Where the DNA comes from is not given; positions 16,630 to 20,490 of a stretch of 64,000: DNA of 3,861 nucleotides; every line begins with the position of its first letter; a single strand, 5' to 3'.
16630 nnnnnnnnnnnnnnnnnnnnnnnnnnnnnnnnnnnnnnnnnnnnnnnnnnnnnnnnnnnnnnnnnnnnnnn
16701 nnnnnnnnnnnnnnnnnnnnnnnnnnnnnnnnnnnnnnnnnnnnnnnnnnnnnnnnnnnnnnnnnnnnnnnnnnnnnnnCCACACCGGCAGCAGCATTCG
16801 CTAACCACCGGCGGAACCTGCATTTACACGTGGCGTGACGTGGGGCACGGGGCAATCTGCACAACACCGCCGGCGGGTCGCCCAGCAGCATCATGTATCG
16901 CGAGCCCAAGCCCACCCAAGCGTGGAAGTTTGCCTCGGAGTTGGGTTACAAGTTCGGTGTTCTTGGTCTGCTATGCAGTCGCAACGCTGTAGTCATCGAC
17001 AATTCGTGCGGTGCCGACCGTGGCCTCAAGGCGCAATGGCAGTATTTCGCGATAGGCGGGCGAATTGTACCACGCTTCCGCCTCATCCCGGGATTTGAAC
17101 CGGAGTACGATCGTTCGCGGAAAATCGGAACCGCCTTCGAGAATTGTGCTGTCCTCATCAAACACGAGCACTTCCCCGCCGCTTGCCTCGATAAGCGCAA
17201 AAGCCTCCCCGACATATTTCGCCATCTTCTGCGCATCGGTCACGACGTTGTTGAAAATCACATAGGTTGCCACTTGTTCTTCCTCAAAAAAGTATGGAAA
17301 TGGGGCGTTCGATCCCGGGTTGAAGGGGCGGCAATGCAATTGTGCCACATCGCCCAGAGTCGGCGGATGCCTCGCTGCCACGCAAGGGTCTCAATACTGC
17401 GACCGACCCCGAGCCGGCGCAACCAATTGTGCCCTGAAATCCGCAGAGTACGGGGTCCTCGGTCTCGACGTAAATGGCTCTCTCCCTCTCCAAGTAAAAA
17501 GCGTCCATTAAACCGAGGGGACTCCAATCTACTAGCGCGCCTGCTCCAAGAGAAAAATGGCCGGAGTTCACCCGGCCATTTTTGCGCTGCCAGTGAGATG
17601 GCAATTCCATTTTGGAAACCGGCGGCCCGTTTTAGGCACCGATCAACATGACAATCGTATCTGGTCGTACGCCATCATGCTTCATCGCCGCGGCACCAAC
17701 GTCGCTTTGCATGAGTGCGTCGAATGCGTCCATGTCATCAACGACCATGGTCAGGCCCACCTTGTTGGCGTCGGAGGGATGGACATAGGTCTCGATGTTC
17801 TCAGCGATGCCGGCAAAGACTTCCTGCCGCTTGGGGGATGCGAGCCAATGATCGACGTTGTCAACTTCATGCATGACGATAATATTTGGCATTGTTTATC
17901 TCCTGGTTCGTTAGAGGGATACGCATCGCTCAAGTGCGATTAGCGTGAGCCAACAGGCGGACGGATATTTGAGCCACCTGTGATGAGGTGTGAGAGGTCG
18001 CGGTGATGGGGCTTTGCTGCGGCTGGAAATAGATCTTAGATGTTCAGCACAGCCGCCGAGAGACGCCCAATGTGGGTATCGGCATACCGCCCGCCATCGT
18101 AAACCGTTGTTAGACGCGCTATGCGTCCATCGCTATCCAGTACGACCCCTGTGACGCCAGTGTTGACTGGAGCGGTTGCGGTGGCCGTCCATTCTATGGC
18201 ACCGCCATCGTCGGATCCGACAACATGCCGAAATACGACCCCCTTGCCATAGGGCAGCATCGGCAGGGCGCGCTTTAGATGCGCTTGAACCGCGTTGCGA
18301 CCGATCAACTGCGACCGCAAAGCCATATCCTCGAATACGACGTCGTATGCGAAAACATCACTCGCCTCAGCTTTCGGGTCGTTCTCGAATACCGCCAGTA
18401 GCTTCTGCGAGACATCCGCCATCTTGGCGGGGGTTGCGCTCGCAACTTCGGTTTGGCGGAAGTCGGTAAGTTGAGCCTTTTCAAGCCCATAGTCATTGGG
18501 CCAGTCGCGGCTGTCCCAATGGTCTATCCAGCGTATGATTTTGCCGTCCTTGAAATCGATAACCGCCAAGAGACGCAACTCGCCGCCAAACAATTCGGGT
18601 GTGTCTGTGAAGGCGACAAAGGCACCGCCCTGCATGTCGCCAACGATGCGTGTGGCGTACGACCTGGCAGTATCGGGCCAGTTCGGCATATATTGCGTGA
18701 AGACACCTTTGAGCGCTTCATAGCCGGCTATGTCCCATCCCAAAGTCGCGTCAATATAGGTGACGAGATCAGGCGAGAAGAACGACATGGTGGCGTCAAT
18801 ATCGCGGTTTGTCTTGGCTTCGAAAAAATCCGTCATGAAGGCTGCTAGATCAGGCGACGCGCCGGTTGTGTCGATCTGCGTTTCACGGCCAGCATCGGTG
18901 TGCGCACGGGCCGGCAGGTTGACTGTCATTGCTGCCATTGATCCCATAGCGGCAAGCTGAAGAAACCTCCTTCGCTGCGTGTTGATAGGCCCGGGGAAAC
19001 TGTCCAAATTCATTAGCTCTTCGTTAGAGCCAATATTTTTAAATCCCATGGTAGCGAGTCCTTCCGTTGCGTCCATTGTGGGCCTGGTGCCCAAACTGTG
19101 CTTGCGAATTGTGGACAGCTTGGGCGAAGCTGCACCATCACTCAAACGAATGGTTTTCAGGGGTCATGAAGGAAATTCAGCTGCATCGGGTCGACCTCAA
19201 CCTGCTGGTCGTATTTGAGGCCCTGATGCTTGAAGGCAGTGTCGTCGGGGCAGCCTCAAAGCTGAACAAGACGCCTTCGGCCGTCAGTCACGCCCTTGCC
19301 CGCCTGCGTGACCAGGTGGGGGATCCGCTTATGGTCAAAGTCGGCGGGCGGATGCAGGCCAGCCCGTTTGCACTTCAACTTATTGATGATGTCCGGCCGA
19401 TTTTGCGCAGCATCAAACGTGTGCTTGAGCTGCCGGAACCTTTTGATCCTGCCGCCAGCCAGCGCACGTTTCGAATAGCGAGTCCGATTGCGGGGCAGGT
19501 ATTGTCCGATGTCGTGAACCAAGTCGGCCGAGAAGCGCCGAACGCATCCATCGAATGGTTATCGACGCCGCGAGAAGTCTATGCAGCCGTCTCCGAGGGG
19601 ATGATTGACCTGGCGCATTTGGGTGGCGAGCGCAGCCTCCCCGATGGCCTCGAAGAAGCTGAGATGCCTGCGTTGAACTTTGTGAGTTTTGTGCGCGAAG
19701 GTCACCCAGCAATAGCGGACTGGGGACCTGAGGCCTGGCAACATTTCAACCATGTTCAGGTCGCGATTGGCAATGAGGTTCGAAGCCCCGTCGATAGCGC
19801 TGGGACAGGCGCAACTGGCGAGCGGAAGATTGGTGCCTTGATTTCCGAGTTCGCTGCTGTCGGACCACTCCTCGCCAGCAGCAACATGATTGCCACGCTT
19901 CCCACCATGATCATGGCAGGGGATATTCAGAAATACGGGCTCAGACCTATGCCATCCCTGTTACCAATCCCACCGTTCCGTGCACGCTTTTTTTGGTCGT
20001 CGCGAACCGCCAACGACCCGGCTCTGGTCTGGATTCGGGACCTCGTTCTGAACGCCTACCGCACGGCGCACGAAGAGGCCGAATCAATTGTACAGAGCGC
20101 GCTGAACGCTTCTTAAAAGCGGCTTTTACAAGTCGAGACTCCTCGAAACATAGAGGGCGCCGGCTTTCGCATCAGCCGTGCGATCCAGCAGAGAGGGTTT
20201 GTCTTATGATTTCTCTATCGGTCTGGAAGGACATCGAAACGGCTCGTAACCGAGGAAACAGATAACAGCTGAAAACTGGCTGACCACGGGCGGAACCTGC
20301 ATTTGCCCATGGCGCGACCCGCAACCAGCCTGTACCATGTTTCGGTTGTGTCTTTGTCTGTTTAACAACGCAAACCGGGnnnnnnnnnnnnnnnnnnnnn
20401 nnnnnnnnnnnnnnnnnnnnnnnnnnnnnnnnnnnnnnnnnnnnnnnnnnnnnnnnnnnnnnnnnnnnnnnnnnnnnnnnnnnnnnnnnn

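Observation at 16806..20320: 3.5-kb lower-GC insertion flanked by ~30-bp direct repeats, without mobility genes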

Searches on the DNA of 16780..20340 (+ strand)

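Call 16: search_dna_similar(query=window:16780-20340:+, collection=plasmids, mode=distant, max_rows=15)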
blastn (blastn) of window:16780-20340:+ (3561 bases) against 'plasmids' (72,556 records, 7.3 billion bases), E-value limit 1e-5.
Records with a match: 2; places in all: 2; records where one place covers at least 80% of the query: 0.
Best place of each record, by identity: 60-80% 2.
By first word of the organism name: Ruegeria 1; Sinorhizobium 1.
By predicted mobility (MOB-suite, as given by PLSDB): non-mobilizable 1; conjugative 1.
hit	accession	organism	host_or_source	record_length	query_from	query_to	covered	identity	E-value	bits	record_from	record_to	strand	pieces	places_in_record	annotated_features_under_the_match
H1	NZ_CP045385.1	Ruegeria sp. THAF33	pure culture,Surface of a polyethylene ...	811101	970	1129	4%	69.4%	9e-8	69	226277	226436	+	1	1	hypothetical protein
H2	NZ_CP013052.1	Sinorhizobium americanum CCGM7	Phaseolus vulgaris,root nodules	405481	2413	2529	3%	72.5%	1e-6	65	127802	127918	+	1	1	LysR family transcriptional regulator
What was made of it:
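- Tried and rejected: Plasmid or phage vehicle. blastn of the islet against plasmids gave two trivial hits (call 16).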

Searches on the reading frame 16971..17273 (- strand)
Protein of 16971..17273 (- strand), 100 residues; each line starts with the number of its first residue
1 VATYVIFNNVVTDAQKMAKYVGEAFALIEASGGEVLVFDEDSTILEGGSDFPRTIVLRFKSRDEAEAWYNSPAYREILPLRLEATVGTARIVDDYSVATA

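Call 49: search_protein_families(library=ncbifam, proteins=[window:16971-17273:-], max_evalue=1)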
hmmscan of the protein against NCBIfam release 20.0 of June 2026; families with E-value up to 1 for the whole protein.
window:16971-17273:- (100 aa): 0 families

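Call 57: search_dna_similar(query=window:16971-17273:-, collection=plasmids, mode=protein, max_rows=10)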
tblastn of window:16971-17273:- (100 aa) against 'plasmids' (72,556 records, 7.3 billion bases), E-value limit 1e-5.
Records with a match: 25; places in all: 25; records where one place covers at least 80% of the query: 19.
Best place of each record, by identity: <60% 25.
By first word of the organism name: Streptomyces 7; Paraburkholderia 2; Rhizobium 2; Embleya 2; Pararhizobium 1; Gemmobacter 1; Haloterrigena 1; Pseudomonas 1; Acaryochloris 1; Natronococcus 1; and 6 more.
By predicted mobility (MOB-suite, as given by PLSDB): non-mobilizable 15; conjugative 7; mobilizable 3.
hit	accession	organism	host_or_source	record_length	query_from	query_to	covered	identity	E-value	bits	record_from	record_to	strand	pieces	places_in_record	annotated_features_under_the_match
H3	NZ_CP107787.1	Streptomyces sp. NBC_00564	-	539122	1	100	100%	42.6%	2e-10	63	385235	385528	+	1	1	DUF1330 domain-containing protein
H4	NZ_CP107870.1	Streptomyces sp. NBC_00490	-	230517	1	98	98%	38.6%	3e-8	56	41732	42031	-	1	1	DUF1330 domain-containing protein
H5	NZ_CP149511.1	Pararhizobium sp. A13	Aeschynomene indica,cell ...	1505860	1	93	93%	38.7%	3e-14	73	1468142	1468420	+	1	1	none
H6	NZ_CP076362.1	Gemmobacter fulvus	cell culture,Anabaena culture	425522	1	81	81%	43.2%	7e-13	69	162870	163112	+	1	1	DUF1330 domain-containing protein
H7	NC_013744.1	Haloterrigena turkmenica DSM 5511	-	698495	4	92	89%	38.9%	1e-6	52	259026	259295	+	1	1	DUF1330 domain-containing protein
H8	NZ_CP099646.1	Paraburkholderia fungorum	Arabidopsis thaliana,pure culture,leaf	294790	1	93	93%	34.4%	3e-6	50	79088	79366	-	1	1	DUF1330 domain-containing protein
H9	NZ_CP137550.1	Streptomyces sp. N50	Selaginella tamariscina,cell ...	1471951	4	85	82%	39.0%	3e-7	54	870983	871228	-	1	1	record has no annotation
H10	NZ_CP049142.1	Pseudomonas nitroreducens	monoculture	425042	1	82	82%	38.6%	9e-6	49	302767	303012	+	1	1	DUF1330 domain-containing protein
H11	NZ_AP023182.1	Paraburkholderia sp. PGU19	Physopelta gutta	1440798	1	100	100%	31.0%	5e-6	50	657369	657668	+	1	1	record has no annotation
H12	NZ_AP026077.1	Acaryochloris marina MBIC10699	cell culture,Ascidian, Diplosoma similis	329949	1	89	89%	33.7%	7e-8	55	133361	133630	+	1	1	DUF1330 domain-containing protein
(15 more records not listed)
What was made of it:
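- Tried and rejected: DUF1330 tblastn gave only matches below 45% identity (call 57).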

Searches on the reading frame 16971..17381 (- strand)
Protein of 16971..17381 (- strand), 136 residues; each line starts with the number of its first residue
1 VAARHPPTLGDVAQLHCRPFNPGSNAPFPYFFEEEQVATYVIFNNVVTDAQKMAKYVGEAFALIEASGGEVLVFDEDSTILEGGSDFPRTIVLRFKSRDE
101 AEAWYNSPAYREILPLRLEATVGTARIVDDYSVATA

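Call 9: search_protein_families(library=pfam, proteins=[window:16971-17381:-], max_evalue=0.01)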
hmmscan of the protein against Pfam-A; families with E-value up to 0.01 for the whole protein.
window:16971-17381:- (136 aa): 1 family
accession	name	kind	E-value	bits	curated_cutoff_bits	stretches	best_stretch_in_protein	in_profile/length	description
PF07045.17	DUF1330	-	2e-22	79.8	23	1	39-130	2-93/94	Domain of unknown function (DUF1330)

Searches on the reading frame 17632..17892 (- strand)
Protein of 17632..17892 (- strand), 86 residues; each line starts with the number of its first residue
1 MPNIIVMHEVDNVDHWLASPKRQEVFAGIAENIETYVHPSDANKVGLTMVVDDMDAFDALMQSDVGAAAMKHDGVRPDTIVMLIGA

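Call 9: search_protein_families(library=pfam, proteins=[window:17632-17892:-], max_evalue=0.01)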
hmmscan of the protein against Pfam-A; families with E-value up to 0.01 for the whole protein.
window:17632-17892:- (86 aa): 0 families

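Call 49: search_protein_families(library=ncbifam, proteins=[window:17632-17892:-], max_evalue=1)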
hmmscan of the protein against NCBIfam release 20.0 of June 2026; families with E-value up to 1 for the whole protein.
window:17632-17892:- (86 aa): 0 families

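Call 50: search_protein_families(library=pfam, proteins=[window:17632-17892:-], max_evalue=10)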
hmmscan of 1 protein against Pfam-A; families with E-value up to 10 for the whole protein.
window:17632-17892:- (86 aa): 1 family
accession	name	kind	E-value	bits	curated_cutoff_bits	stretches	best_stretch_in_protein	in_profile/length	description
PF07110.17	EthD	-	0.057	15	22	1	48-74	63-89/96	EthD domain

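Call 70: predict_structure(protein=window:17632-17892:-)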
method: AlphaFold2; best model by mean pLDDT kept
length: 86 residues; sequences in the alignment: 1
mean_pLDDT: 64.8   pTM: 0.47
mean pLDDT of the five models: 64.8, 57.0, 54.8, 53.6, 50.4
residues with pLDDT >= 90: 0; 70-90: 32; 50-70: 42; < 50: 12
segments of 3 or more residues with pLDDT < 50: 75-80, 83-86
pLDDT, mean of each block of 10 residues (from residue 1): 63 67 65 73 71 75 66 49 48
secondary structure, 60 per line:
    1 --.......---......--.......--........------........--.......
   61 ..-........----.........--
elements in order: E3-9 H13-18 H21-27 E30-37 E44-51 H54-62 H64-71 E76-84
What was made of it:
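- Tried and rejected: The single-sequence model has low confidence (call 70).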

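Call 72: fold_search(model_id=the predicted structure, library=pdb)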
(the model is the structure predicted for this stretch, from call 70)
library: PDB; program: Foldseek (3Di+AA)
matches with E <= 10: 1514; with E <= 0.001: 5
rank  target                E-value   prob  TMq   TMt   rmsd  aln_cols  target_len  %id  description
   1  4hl9_A                2.8e-05  1.00  0.67  0.62   3.7        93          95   15  Crystal structure of antibiotic biosynthesis monooxygenase (released 2012-10-31)
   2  3e8o_B                5.6e-04  1.00  0.60  0.53   4.2        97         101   14  CRYSTAL STRUCTURE OF A PUTATIVE ANTIBIOTIC BIOSYNTHESIS MONOOXYGENASE (DR_2100) FROM DEINOCOCCUS RADIODURANS AT 1.40 A (released 2008-09-09)
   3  3e8o_A                6.8e-04  1.00  0.57  0.50   4.6        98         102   12  CRYSTAL STRUCTURE OF A PUTATIVE ANTIBIOTIC BIOSYNTHESIS MONOOXYGENASE (DR_2100) FROM DEINOCOCCUS RADIODURANS AT 1.40 A (released 2008-09-09)
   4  3qmq_A                8.7e-04  1.00  0.62  0.57   3.6        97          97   10  Crystal Structure of E. coli LsrG (released 2011-04-13)
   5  1r6y                  8.7e-04  1.00  0.59  0.51   5.7       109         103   12  Crystal structure of YgiN from Escherichia coli (released 2004-11-02)
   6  4dpo_B                1.4e-03  1.00  0.65  0.58   3.2        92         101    9  Crystal structure of a conserved protein MM_1583 from Methanosarcina mazei Go1 (released 2012-02-29)
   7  2gff_A                1.4e-03  1.00  0.68  0.61   3.3        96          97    9  Crystal Structure of Yersinia pestis LsrG (released 2007-04-03)
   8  7bio_A                1.5e-03  1.00  0.60  0.51   3.3        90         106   10  Crystal structure of monooxygenase RslO4 from Streptomyces bottropensis (released 2021-01-20)
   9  2bbe                  1.6e-03  1.00  0.55  0.49   4.6        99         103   16  Crystal structure of protein SO0527 from Shewanella oneidensis (released 2005-11-29)
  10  1x8d_A                1.9e-03  1.00  0.67  0.58   3.4        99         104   15  Crystal structure of E. coli YiiL protein containing L-rhamnose (released 2005-05-17)
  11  3fmb_A                2.4e-03  1.00  0.66  0.58   3.7        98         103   14  Crystal structure of dimeric protein of unknown function and ferredoxin-like fold (YP_212648.1) from Bacteroides fragi (released 2009-01-27)
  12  1y0h_B                2.4e-03  1.00  0.56  0.51   4.8        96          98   12  Structure of Rv0793 from Mycobacterium tuberculosis (released 2004-12-28)
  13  3qmq_C                2.5e-03  1.00  0.60  0.54   3.9       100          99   12  Crystal Structure of E. coli LsrG (released 2011-04-13)
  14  1iuj_A                2.9e-03  1.00  0.56  0.49   5.5       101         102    9  The structure of TT1380 protein from thermus thermophilus (released 2003-09-09)
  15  2omo_E                3.1e-03  1.00  0.66  0.61   3.6        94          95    8  Putative antibiotic biosynthesis monooxygenase from Nitrosomonas europaea (released 2007-01-30)
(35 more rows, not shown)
